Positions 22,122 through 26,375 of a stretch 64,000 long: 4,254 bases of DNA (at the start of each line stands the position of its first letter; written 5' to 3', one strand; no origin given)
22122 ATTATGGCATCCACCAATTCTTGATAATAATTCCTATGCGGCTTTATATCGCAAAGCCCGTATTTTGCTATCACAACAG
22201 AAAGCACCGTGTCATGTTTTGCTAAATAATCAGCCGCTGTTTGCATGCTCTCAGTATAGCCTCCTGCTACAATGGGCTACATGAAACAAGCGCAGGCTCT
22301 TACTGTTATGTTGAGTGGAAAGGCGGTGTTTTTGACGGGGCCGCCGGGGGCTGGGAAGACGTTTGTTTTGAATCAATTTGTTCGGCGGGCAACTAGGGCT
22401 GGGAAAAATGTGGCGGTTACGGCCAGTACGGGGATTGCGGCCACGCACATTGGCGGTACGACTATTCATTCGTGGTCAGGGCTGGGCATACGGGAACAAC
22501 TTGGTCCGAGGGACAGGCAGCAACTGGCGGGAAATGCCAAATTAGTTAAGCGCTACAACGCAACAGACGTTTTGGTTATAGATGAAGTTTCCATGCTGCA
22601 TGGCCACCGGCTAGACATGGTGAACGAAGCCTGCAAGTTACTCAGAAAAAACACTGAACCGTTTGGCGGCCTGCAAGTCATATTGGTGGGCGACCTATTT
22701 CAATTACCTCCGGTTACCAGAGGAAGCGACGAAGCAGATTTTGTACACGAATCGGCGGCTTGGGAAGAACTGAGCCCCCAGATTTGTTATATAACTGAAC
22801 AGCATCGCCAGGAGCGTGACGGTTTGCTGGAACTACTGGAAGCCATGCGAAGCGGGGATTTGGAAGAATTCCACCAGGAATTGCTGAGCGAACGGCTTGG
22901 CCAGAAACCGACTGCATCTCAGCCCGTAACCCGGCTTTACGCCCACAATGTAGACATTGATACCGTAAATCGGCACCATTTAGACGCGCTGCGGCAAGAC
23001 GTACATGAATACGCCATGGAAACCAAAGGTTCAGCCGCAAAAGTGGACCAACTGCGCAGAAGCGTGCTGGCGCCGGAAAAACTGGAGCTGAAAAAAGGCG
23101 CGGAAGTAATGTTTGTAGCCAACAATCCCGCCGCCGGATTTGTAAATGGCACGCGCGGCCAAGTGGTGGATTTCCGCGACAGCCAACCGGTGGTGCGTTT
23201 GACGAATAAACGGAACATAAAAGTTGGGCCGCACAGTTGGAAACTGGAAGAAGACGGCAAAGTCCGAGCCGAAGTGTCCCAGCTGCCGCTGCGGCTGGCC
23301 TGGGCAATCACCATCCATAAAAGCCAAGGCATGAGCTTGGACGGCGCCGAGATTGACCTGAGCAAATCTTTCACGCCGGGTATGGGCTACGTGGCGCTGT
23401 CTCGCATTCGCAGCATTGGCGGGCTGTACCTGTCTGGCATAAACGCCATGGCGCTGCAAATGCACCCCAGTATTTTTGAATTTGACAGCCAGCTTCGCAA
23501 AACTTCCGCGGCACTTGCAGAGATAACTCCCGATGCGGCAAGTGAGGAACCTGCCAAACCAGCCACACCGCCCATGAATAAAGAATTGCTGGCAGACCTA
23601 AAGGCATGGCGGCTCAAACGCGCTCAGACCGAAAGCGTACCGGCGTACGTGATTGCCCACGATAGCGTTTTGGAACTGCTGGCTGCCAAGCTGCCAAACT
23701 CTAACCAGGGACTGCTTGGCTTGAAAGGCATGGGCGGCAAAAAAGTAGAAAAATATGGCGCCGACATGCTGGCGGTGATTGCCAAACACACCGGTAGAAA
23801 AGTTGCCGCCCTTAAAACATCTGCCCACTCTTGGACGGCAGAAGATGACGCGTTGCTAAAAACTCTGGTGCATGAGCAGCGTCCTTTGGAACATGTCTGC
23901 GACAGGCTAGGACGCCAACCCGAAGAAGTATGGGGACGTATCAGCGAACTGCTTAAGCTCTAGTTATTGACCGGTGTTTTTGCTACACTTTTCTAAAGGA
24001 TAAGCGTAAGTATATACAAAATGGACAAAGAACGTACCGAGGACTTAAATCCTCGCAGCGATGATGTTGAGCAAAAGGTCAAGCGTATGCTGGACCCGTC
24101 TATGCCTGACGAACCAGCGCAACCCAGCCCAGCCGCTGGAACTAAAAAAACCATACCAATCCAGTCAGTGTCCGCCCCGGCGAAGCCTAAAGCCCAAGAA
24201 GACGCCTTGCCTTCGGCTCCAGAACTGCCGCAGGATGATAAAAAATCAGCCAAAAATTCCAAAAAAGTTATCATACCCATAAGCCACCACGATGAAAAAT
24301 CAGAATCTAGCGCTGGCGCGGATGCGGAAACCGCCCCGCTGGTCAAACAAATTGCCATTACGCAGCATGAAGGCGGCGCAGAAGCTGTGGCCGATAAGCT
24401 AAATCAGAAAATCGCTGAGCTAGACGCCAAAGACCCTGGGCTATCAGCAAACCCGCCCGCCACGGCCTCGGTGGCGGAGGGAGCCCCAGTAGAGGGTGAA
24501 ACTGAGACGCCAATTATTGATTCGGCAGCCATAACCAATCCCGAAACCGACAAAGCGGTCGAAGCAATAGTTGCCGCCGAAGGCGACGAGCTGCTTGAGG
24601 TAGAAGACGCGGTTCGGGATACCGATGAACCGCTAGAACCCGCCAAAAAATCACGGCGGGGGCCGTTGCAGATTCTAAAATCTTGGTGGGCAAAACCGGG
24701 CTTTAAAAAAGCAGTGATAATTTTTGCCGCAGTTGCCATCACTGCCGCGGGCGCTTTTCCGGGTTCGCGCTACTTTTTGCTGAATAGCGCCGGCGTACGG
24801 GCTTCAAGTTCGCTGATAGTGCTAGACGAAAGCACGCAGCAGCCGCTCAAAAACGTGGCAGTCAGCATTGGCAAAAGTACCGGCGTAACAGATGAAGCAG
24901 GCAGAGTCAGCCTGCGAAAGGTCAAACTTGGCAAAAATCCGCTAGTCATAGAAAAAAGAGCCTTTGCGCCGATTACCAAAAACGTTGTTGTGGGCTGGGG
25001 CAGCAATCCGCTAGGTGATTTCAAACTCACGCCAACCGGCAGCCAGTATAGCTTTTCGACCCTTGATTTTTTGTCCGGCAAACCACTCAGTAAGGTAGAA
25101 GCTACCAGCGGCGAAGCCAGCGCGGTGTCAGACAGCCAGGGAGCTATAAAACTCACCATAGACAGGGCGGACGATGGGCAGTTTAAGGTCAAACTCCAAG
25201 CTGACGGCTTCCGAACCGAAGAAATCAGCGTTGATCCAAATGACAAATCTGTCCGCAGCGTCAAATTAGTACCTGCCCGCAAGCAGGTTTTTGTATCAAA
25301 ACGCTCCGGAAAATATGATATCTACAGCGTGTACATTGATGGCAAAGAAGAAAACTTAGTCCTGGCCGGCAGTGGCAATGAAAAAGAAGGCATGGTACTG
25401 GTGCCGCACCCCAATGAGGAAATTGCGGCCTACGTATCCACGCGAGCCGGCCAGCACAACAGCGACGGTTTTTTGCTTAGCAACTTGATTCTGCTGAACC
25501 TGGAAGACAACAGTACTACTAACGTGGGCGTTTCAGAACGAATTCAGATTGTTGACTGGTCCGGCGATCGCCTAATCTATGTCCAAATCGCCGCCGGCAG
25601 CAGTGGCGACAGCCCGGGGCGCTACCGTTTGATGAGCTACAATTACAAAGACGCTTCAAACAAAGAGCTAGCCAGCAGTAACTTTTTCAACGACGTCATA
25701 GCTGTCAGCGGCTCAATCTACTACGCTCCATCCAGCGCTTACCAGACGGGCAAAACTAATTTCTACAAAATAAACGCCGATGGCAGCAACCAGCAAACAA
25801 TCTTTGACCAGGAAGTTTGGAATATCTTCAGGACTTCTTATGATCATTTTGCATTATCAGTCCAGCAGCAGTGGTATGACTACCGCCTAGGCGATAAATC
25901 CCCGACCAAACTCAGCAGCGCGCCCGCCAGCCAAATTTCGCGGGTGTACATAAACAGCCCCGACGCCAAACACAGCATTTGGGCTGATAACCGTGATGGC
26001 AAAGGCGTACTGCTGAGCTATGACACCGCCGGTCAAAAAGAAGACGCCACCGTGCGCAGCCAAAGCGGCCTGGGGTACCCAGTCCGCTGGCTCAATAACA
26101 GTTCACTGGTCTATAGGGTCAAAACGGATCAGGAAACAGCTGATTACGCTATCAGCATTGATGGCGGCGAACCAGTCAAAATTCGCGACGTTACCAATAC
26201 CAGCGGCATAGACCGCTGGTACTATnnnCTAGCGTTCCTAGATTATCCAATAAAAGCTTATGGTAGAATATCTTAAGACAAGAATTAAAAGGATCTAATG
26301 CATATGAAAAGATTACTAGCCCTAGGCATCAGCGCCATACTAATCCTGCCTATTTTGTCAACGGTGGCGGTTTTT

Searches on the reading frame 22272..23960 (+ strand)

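Call 33: search_protein_families(library=pfam, proteins=[window:22272-23960:+], max_evalue=0.00001)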
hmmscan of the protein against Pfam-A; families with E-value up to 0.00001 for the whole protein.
window:22272-23960:+ (563 aa): 7 families
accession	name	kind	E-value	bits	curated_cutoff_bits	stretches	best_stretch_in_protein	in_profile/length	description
PF05970.20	PIF1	-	9.3e-34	117.4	25.9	1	11-213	17-218/223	PIF1-like helicase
PF13604.12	AAA_30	-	3.6e-20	73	27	1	5-199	5-175/191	AAA domain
PF00570.28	HRDC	-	4.9e-19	68.5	23.8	1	437-503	2-68/68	HRDC domain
PF13245.12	AAA_19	-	8.4e-15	55.6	25.1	1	6-149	1-133/134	AAA domain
PF13401.12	AAA_22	-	8.3e-10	39.5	27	1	17-141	6-123/130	AAA domain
PF21530.3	Pif1_2B_dom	-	1.8e-08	34.4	23.9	1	261-301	6-47/47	DNA helicase Pif1, 2B domain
PF13086.12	AAA_11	-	9.9e-07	29.2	27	0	5-60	5-68/257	AAA domain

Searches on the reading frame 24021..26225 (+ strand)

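Call 33: search_protein_families(library=pfam, proteins=[window:24021-26225:+], max_evalue=0.00001)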
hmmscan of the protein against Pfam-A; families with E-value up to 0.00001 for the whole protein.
window:24021-26225:+ (735 aa): 2 families
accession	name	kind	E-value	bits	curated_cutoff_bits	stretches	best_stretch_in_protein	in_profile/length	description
PF13620.12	CarboxypepD_reg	-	1.9e-09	38.2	32.3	0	266-336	5-81/82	Carboxypeptidase regulatory-like domain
PF13715.12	CarbopepD_reg_2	-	2.1e-07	31.3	32.2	0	267-325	5-65/88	CarboxypepD_reg-like domain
